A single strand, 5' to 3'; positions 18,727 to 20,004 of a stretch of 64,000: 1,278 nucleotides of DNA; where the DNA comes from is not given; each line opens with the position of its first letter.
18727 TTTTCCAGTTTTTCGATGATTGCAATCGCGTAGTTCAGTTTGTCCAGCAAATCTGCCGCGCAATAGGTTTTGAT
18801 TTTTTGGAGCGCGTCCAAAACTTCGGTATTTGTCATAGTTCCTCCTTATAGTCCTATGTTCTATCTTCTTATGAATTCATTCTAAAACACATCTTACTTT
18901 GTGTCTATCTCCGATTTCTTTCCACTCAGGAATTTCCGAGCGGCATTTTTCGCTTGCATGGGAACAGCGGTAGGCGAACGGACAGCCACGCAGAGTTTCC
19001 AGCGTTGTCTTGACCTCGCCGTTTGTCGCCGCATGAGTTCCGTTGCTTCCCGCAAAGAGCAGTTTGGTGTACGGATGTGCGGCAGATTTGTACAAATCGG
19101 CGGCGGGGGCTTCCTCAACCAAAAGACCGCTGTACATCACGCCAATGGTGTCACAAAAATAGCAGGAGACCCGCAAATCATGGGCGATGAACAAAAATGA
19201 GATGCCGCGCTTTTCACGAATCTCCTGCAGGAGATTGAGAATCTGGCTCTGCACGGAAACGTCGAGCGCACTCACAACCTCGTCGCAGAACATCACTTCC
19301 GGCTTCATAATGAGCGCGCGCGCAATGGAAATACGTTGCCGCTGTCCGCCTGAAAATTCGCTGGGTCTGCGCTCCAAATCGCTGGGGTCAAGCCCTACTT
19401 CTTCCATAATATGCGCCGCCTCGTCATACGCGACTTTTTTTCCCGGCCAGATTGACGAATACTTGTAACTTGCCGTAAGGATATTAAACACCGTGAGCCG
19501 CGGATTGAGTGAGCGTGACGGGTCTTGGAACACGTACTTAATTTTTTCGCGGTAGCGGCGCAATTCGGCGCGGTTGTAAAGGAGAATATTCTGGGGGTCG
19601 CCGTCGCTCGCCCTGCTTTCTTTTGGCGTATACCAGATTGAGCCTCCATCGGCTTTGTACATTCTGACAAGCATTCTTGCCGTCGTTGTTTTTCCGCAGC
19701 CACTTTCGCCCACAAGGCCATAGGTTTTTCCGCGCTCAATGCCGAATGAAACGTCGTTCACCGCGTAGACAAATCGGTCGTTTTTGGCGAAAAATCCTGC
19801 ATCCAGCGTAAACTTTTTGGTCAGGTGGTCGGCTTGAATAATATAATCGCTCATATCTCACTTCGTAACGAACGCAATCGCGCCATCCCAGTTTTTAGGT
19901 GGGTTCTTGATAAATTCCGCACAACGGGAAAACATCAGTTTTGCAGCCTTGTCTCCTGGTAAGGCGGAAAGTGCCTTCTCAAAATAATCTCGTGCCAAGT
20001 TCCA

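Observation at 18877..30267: Complete chemosensory operon translationally coupled to a class III cyclase and to OppF, among dispersed Opp genes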

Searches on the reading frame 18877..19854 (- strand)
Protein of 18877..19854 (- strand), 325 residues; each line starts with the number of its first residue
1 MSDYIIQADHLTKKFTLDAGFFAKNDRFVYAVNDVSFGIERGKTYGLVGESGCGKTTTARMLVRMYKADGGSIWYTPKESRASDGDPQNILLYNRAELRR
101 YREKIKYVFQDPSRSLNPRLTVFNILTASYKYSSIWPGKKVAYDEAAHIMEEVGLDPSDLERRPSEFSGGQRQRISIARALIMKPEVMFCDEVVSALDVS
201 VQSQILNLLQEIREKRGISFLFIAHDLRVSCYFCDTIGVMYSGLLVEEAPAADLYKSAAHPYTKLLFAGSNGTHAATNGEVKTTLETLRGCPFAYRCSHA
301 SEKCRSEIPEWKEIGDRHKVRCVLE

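Call 3: search_protein_families(library=pfam, proteins=[window:18877-19854:-], max_evalue=0.01)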
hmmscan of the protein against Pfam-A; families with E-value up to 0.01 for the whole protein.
window:18877-19854:- (325 aa): 9 families
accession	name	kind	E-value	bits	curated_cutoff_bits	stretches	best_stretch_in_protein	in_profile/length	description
PF00005.33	ABC_tran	-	4.4e-31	108.7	25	1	32-193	1-135/137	ABC transporter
PF08352.17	oligo_HPY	-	1.5e-11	44.9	27.1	1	246-304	1-65/65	Oligopeptide/dipeptide transporter, C-terminal region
PF13401.12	AAA_22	-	6.2e-06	27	27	1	47-224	10-122/130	AAA domain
PF02463.25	SMC_N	-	0.00016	21.6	40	1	104-227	78-199/220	RecF/RecN/SMC N terminal domain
PF20720.3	nSTAND3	-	0.00082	19.5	27.2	1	47-74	22-49/155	Novel STAND NTPase 3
PF07728.20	AAA_5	-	0.0013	19.2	22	0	47-74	4-29/139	AAA domain (dynein-related subfamily)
PF00004.35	AAA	-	0.0014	19.6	21.2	0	47-67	3-23/131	ATPase family associated with various cellular activities (AAA)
PF13304.12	AAA_21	-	0.0033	18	27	0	158-226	229-299/304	AAA domain, putative AbiEii toxin, Type IV TA system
PF13604.12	AAA_30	-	0.0079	16.4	27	0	46-83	22-59/191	AAA domain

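Call 66: search_protein_families(library=ncbifam, proteins=[window:18877-19854:-], max_evalue=0.00001)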
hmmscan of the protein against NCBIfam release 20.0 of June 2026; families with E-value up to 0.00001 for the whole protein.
window:18877-19854:- (325 aa): 182 families (the best 25 are shown)
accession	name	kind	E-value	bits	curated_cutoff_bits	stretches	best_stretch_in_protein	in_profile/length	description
NF008453.0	PRK11308.1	subfamily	5.1e-79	265.9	408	1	3-322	10-323/334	dipeptide ABC transporter ATP-binding protein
NF011659.0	PRK15079.1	equivalog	2.1e-70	237.1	540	1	9-323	15-329/334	murein tripeptide/oligopeptide ABC transporter ATP binding protein OppF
NF043071.1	DppF_dipep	equivalog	3.7e-67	227.1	660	1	4-322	12-324/331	dipeptide ABC transporter ATP-binding subunit DppF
NF043078.1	MMSYN1_0168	equivalog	2e-64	218.4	800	2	147-269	474-596/649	oligopeptide ABC transporter ATP-binding protein OppF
NF007613.0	PRK10261.1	equivalog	5e-63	213.5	1077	1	3-269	311-566/623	glutathione ABC transporter ATP-binding protein GsiA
NF011713.0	PRK15134.1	equivalog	1.7e-61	208.4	834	1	5-267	275-526/529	microcin C ABC transporter ATP-binding protein YejF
TIGR02769.1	nickel_nikE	equivalog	4.8e-56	190.1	332.55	1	6-266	3-249/265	nickel import ATP-binding protein NikE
NF007010.1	PRK09473.1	subfamily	2.3e-53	181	575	1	22-322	11-311/318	oligopeptide ABC transporter ATP-binding protein OppD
NF007739.0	PRK10419.1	subfamily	3.9e-52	177.4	354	1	5-263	3-247/268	nickel ABC transporter ATP-binding protein NikE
NF043079.1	MMSYN1_0167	equivalog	1.9e-47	162.3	740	1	98-267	300-471/561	oligopeptide ABC transporter ATP-binding protein OppD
NF011692.0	PRK15112.1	equivalog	4.1e-47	161.1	452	1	2-274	2-258/269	putrescine export ABC transporter ATP-binding protein SapF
NF008246.0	PRK11022.1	equivalog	1.2e-44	152.7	541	1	22-322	13-314/326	dipeptide ABC transporter ATP-binding protein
TIGR02770.1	nickel_nikD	equivalog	1.6e-42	145.5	318.7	1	32-267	2-226/230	nickel import ATP-binding protein NikD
NF047576.1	opine_ATP_CntF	equivalog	2.9e-38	131.6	385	1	31-268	19-251/264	staphylopine uptake ABC transporter ATP-binding protein CntF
NF047578.1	opine_ATP_CntD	equivalog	1.2e-37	129.7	380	1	31-269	19-252/266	staphylopine uptake ABC transporter ATP-binding protein CntD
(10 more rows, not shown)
